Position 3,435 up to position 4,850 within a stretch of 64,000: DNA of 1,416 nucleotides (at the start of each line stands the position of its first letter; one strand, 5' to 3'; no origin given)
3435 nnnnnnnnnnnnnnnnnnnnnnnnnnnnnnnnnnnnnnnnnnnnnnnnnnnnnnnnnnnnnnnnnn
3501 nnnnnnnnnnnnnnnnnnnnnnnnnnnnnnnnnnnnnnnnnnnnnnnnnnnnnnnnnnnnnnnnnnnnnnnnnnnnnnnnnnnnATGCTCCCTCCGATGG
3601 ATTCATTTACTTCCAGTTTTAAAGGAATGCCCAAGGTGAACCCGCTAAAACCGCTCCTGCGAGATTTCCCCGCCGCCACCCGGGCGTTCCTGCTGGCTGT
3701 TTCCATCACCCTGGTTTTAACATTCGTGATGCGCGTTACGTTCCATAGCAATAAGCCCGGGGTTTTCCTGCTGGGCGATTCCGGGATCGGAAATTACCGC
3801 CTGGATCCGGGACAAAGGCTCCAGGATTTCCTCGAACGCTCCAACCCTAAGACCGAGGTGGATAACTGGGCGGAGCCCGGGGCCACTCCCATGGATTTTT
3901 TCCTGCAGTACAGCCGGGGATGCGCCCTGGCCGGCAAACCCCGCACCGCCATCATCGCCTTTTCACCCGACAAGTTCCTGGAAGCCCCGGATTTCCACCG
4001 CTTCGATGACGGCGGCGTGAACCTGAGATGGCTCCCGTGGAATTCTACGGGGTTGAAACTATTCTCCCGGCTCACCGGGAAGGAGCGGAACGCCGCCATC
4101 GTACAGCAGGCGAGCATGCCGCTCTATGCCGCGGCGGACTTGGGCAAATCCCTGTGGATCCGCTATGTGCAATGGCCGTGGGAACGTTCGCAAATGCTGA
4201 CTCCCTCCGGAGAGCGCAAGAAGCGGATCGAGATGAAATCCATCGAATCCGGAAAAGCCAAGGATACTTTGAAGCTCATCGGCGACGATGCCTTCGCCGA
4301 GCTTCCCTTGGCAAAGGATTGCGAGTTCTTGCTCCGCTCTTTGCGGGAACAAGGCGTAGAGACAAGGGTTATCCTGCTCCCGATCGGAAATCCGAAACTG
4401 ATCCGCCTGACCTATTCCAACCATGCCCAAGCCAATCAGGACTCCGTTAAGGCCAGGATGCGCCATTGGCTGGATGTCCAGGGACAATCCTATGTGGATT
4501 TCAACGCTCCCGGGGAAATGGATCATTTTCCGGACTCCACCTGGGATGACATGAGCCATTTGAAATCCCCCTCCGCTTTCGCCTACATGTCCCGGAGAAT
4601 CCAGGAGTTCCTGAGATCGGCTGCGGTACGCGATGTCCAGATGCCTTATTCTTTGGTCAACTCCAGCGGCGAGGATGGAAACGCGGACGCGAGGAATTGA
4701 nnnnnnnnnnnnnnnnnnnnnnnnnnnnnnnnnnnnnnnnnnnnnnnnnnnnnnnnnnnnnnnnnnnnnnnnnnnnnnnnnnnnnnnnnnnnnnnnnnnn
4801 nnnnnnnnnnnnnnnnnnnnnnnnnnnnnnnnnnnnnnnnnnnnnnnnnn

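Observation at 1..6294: OmpR-type two-component system divergently adjacent to a dlt-like operon (carrier protein, MBOAT, DltD-like, adenylase) in an apparently diderm, GC-rich genome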

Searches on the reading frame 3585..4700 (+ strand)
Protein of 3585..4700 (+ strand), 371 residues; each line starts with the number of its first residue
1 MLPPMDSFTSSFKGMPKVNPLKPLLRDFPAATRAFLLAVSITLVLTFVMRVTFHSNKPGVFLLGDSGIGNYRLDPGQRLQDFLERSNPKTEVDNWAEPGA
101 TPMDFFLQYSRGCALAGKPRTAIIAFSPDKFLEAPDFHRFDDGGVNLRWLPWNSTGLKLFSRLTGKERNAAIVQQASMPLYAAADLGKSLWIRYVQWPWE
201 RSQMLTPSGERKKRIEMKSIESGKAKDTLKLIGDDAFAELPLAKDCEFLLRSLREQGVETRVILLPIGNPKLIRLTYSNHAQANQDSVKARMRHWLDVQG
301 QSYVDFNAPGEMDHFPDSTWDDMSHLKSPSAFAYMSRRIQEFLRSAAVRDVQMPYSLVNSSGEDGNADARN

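Call 7: search_protein_families(library=pfam, proteins=[window:3585-4700:+], max_evalue=0.01)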
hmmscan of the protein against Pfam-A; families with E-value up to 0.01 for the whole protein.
window:3585-4700:+ (371 aa): 1 family
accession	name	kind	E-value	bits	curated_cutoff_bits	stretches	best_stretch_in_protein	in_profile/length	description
PF13472.12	Lipase_GDSL_2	-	0.0042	18.1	32.9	0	246-320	89-163/178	GDSL-like Lipase/Acylhydrolase family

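Call 8: search_protein_families(library=ncbifam, proteins=[window:3585-4700:+], max_evalue=0.01)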
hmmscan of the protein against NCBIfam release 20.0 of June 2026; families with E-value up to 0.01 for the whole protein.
window:3585-4700:+ (371 aa): 0 families

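Call 11: search_solved_structures(query=window:3585-4700:+, max_evalue=10)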
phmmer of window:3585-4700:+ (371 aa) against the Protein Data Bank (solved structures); distinct sequences matched with E-value up to 10: 0.

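Call 13: find_homologous_proteins(query=window:3585-4700:+, max_evalue=0.001)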
Query window:3585-4700:+ (371 aa): 47 proteins with E <= 0.001 among 4373 candidates.
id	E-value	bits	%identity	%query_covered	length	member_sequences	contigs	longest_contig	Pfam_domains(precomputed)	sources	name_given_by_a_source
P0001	6.4e-242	820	100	96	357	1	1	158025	-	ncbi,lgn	-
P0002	1.9e-148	512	70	86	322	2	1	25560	-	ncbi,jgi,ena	-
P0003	3.7e-147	508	67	87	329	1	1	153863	-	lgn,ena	-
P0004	3.3e-144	498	62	95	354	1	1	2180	-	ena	-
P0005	7.8e-139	481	61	94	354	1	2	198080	-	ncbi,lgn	-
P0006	3.8e-134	465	62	85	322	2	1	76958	-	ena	-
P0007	1.2e-133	464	58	95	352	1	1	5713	-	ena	-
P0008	2.1e-127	443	60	88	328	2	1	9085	-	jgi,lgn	-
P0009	1.4e-122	427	58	87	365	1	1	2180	-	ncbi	-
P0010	7.2e-122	425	56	88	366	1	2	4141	-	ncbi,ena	-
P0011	1.2e-121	424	55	92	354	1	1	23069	-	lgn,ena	-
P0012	2.2e-121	423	58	88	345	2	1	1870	-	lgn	-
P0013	4.1e-120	419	56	87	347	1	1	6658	-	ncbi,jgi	-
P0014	1.2e-118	414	56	87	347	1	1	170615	-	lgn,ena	-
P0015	1.6e-116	407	52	92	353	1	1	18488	PF13472.13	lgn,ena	-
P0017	2.9e-115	403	54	86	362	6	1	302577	-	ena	-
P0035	5.2e-95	336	47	86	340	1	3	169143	-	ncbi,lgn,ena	-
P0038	3.1e-85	304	43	89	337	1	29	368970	-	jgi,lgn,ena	-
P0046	7.2e-70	254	41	85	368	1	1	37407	-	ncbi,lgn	-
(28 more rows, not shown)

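Call 15: find_encoding_contigs(protein=P0001, flank=10000, max_places=3)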
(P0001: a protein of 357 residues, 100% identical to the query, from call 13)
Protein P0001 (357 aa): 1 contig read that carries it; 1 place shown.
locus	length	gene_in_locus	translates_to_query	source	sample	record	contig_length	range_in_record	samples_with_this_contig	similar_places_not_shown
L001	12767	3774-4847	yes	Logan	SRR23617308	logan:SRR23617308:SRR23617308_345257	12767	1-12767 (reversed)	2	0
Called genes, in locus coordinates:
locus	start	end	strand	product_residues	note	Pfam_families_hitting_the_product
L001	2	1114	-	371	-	?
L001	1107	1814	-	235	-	PF00072:Response_reg, PF00486:Trans_reg_C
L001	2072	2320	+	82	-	-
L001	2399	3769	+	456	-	PF03062:MBOAT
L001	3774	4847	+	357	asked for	-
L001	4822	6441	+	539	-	PF00501:AMP-binding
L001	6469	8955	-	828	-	PF03176:MMPL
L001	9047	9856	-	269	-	-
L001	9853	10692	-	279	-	PF14394:DUF4423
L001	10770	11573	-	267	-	-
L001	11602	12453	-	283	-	PF14394:DUF4423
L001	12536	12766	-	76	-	?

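Call 16: find_encoding_contigs(protein=P0038, flank=10000, max_places=4)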
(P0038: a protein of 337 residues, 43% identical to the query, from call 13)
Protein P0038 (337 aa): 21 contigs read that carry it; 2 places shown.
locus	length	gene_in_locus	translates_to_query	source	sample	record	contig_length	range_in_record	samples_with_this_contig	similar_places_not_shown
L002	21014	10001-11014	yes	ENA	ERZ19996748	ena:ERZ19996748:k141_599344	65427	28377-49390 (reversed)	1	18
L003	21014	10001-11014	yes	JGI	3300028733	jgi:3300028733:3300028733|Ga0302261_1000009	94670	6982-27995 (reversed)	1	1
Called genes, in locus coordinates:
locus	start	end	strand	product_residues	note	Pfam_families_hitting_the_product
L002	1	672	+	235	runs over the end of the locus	PF00027:cNMP_binding, PF13545:HTH_Crp_2, PF00325:Crp (weak)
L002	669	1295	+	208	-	PF03793:PASTA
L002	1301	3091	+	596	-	PF07719:TPR_2 (faint), PF13432:TPR_16 (faint), PF13424:TPR_12 (faint), PF00515:TPR_1 (faint), PF13428:TPR_14 (faint), PF13371:TPR_9 (faint), PF23914:TPR_CcmH_CycH (faint), PF13431:TPR_17 (faint)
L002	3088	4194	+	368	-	-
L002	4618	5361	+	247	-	PF03781:FGE-sulfatase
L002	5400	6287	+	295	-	PF01408:GFO_IDH_MocA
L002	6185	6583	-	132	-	PF01042:Ribonuc_L-PSP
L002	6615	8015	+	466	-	PF00224:PK, PF02887:PK_C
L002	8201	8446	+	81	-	-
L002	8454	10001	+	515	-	PF03062:MBOAT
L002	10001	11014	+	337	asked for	-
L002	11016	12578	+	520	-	PF00501:AMP-binding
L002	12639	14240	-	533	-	PF00270:DEAD, PF04851:ResIII, PF00271:Helicase_C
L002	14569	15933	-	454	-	PF01593:Amino_oxidase, PF13450:NAD_binding_8 (weak)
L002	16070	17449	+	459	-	PF02113:Peptidase_S13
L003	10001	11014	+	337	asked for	-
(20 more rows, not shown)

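Call 17: find_encoding_contigs(protein=P0046, flank=8000, max_places=2)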
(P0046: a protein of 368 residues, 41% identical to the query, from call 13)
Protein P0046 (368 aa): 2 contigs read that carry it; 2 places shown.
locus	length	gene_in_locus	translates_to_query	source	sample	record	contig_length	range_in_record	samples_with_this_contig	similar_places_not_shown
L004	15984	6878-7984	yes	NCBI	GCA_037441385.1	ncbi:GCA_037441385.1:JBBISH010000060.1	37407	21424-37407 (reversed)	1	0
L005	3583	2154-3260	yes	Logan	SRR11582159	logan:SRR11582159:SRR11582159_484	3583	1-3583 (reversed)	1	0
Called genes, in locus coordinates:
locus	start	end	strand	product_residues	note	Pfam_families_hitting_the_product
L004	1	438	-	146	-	?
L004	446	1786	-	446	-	PF04055:Radical_SAM, PF13353:Fer4_12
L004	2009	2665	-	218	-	PF13489:Methyltransf_23 (weak), PF01209:Ubie_methyltran, PF24675:NpmA (weak), PF13847:Methyltransf_31, PF08241:Methyltransf_11, PF08242:Methyltransf_12, PF13649:Methyltransf_25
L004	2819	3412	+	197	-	PF05685:Uma2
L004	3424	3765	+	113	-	-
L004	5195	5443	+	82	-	-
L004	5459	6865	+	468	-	PF03062:MBOAT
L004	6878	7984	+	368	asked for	-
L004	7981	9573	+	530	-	PF00501:AMP-binding, PF13193:AMP-binding_C (faint)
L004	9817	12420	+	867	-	PF03176:MMPL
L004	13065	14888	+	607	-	PF01590:GAF, PF13185:GAF_2, PF13492:GAF_3 (faint), PF13185:GAF_2, PF00512:HisKA, PF02518:HATPase_c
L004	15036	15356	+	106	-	PF04977:DivIC (weak)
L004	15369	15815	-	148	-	PF13527:Acetyltransf_9 (faint), PF13673:Acetyltransf_10, PF00583:Acetyltransf_1, PF13508:Acetyltransf_7, PF08445:FR47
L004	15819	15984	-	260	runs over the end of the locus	PF03193:RsgA_GTPase (faint), PF00350:Dynamin_N (faint), PF01926:MMR_HSR1, PF02421:FeoB_N, PF04548:AIG1 (weak)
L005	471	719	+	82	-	-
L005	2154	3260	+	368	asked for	-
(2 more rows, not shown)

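Call 18: find_encoding_contigs(protein=P0035, flank=8000, max_places=2)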
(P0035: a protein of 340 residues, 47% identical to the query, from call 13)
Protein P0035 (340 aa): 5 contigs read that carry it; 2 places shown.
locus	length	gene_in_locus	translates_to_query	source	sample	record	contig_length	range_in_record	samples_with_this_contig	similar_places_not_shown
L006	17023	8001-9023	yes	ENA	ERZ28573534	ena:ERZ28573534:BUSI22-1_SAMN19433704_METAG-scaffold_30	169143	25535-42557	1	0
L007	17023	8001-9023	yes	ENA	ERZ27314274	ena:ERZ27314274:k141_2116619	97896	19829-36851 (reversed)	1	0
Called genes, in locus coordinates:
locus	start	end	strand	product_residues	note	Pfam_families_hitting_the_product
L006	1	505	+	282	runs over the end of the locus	PF14394:DUF4423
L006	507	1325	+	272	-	-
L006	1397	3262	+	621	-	PF13428:TPR_14 (faint), PF13432:TPR_16 (faint), PF14559:TPR_19 (faint), PF07719:TPR_2 (faint), PF13424:TPR_12 (faint), PF13525:YfiO (weak), PF13174:TPR_6 (weak)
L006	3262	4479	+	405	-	PF08245:Mur_ligase_M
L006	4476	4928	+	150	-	PF14102:Caps_synth_CapC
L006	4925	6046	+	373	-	-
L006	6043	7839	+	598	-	-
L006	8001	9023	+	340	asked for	-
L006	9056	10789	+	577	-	PF07995:GSDH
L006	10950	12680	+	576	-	PF07995:GSDH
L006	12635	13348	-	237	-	-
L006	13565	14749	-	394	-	PF00268:Ribonuc_red_sm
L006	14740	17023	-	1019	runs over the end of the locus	PF03477:ATP-cone, PF00317:Ribonuc_red_lgN, PF02867:Ribonuc_red_lgC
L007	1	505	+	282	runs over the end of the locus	PF14394:DUF4423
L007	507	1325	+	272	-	-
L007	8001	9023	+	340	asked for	-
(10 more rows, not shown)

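Call 19: find_encoding_contigs(protein=P0017, flank=8000, max_places=2)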
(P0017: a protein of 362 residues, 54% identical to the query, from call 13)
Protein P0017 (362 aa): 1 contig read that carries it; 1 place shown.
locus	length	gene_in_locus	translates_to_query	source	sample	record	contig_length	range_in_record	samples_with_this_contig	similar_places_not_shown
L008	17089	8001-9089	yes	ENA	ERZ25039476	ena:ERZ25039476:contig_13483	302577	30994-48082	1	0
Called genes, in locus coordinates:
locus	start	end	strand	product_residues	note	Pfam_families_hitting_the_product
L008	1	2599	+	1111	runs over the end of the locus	PF08379:Bact_transglu_N, PF01841:Transglut_core, PF09899:DUF2126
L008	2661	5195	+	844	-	PF04174:CP_ATPgrasp_1, PF14403:CP_ATPgrasp_2, PF04168:Alpha-E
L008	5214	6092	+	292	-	PF08379:Bact_transglu_N, PF01841:Transglut_core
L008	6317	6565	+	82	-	-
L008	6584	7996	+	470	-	PF03062:MBOAT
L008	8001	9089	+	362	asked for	-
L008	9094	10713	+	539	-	PF00501:AMP-binding, PF13193:AMP-binding_C (faint)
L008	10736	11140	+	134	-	PF00293:NUDIX, PF14815:NUDIX_4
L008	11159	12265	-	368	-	PF01094:ANF_receptor, PF13433:Peripla_BP_5, PF13458:Peripla_BP_6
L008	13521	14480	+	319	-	PF07695:7TMR-DISM_7TM, PF06580:His_kinase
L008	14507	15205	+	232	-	PF00072:Response_reg, PF04397:LytTR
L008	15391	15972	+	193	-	PF04542:Sigma70_r2, PF04545:Sigma70_r4 (weak), PF08281:Sigma70_r4_2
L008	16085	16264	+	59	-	-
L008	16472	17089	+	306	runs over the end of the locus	PF01764:Lipase_3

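Call 20: find_encoding_contigs(protein=P0005, flank=8000, max_places=2)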
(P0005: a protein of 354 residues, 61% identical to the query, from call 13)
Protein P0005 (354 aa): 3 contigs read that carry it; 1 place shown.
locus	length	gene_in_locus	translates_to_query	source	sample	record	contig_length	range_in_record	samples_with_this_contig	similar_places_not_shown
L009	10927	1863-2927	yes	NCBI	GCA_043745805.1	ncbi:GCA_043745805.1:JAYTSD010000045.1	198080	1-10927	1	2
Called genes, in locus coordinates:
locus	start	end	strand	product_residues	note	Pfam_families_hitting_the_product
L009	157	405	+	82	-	-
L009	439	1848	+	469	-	PF03062:MBOAT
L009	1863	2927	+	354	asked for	-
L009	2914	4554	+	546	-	PF00501:AMP-binding, PF13193:AMP-binding_C (weak)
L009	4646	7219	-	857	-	PF03176:MMPL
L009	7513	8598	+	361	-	-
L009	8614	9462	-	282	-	-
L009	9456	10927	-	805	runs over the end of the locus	PF01229:Glyco_hydro_39 (weak)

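Call 23: find_related_loci(query=A1, collection=genome_contigs, flank=10000)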
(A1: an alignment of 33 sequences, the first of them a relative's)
Query A1 (357 aa) in genome_contigs; peptide patterns used: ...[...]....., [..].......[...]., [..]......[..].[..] (x = any residue, [..] = any of these).
300 stretches matched a pattern; 13 encode a relative of the query (tblastn E <= 1e-3); 13 distinct loci.
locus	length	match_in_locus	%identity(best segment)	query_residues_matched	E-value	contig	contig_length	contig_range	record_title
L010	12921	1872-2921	61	7-356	4e-145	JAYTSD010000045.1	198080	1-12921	MAG: Fibrobacteria bacterium isolate GFS_4934 GFS_4934_44, whole genome shotgun sequence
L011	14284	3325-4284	56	11-330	8e-125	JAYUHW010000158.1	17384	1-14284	MAG: Fibrobacteria bacterium isolate GFS_8554 GFS_8554_157, whole genome shotgun sequence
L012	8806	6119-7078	56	11-330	2e-124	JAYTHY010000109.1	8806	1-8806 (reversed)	MAG: Fibrobacteria bacterium isolate GFS_2600 GFS_2600_108, whole genome shotgun sequence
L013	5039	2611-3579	56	7-329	2e-121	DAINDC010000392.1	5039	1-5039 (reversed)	MAG TPA_asm: Fibrobacterota bacterium isolate CTOTU41470 NODE_20692_length_5039_cov_3.116774, whole genome shotgun seque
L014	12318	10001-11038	68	4-350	2e-160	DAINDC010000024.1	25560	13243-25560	MAG TPA_asm: Fibrobacterota bacterium isolate CTOTU41470 NODE_1470_length_25560_cov_3.188708, whole genome shotgun seque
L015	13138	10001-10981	50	7-333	9e-116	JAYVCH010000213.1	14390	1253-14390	MAG: Fibrobacteria bacterium isolate GL30_UP_metabat_86 GL30_UP_metabat_86_212, whole genome shotgun sequence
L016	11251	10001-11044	50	4-355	1e-115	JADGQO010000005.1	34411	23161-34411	MAG: Fibrobacteria bacterium isolate Chersky_265 k127_384327, whole genome shotgun sequence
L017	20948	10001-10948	49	14-329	1e-107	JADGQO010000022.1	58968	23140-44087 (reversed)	MAG: Fibrobacteria bacterium isolate Chersky_265 k127_1727594, whole genome shotgun sequence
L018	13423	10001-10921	50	23-329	5e-104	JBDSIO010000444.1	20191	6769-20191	MAG: Fibrobacteria bacterium isolate cluster1_bin.300 k127_12167235, whole genome shotgun sequence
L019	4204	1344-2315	47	3-326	4e-101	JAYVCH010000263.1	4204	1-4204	MAG: Fibrobacteria bacterium isolate GL30_UP_metabat_86 GL30_UP_metabat_86_262, whole genome shotgun sequence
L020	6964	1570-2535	43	7-329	2e-85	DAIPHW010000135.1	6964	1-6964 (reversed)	MAG TPA_asm: Fibrobacterota bacterium isolate CTOTU1906 NODE_4279_length_6964_cov_5.494138, whole genome shotgun sequenc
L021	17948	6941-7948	41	12-325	7e-76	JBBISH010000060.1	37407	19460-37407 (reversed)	MAG: Myxococcales bacterium isolate STS170223_bin_369 NODE_645_length_37407_cov_1.8857, whole genome shotgun sequence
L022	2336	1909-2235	52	7-115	5e-35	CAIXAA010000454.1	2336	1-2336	MAG: uncultured Myxococcales bacterium isolate MJ120716A_bin-0880 genome assembly, contig: bin-0880:454/998, whole genom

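Call 28: predict_structure(alignment_id=A1)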
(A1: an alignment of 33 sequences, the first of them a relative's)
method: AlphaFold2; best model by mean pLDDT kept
length: 357 residues; sequences in the alignment: 33
mean_pLDDT: 90.1   pTM: 0.86
mean pLDDT of the five models: 90.1, 88.8, 87.9, 86.9, 86.8
residues with pLDDT >= 90: 271; 70-90: 56; 50-70: 25; < 50: 5
segments of 3 or more residues with pLDDT < 50: 339-341
pLDDT, mean of each block of 10 residues (from residue 1): 77 89 91 92 96 85 95 96 94 97 97 86 81 95 97 95 87 90 91 94 96 88 94 97 97 95 96 95 97 95 94 95 96 65 53 53
secondary structure, 60 per line:
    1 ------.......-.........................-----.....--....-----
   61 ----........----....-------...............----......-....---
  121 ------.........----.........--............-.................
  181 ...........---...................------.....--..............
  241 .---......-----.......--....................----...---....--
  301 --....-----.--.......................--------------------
elements in order: H7-13 H15-39 E45-49 H52-55 H65-72 E77-80 H88-102 E107-112 H114-117 H127-135 H140-148 H151-162 H164-191 H195-213 H220-224 H227-241 E245-250 H256-262 H265-284 E289-291 H295-298 H315-337

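Call 66: search_protein_representatives(alignment_id=A1)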
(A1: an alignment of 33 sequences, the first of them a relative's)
Query: 33 sequences, 347 profile positions. Proteins with E-value up to 0.001 (for the whole library): 42; up to 1e-10: 34; up to 1e-30: 28. The best 42 are listed.
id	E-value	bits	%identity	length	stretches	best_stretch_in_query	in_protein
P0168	7.3e-137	472.2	-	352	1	1-334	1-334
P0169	8.2e-135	465.4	-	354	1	3-335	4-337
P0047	3.0e-127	440.6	-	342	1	2-335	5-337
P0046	2.6e-124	430.9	-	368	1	6-325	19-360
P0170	5.8e-113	393.6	-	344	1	1-334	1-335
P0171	1.1e-93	330.1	-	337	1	4-327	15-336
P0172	6.1e-87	308.0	-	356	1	13-331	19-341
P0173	2.6e-85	302.6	-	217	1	128-333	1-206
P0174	2.1e-78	279.9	-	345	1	4-327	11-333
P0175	1.0e-76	274.3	-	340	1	9-329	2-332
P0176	4.4e-75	269.0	-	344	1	10-326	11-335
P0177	5.0e-75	268.8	-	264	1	100-326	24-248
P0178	1.8e-68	247.3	-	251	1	76-259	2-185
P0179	5.7e-67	242.3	-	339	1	11-330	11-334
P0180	2.2e-63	230.5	-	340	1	8-326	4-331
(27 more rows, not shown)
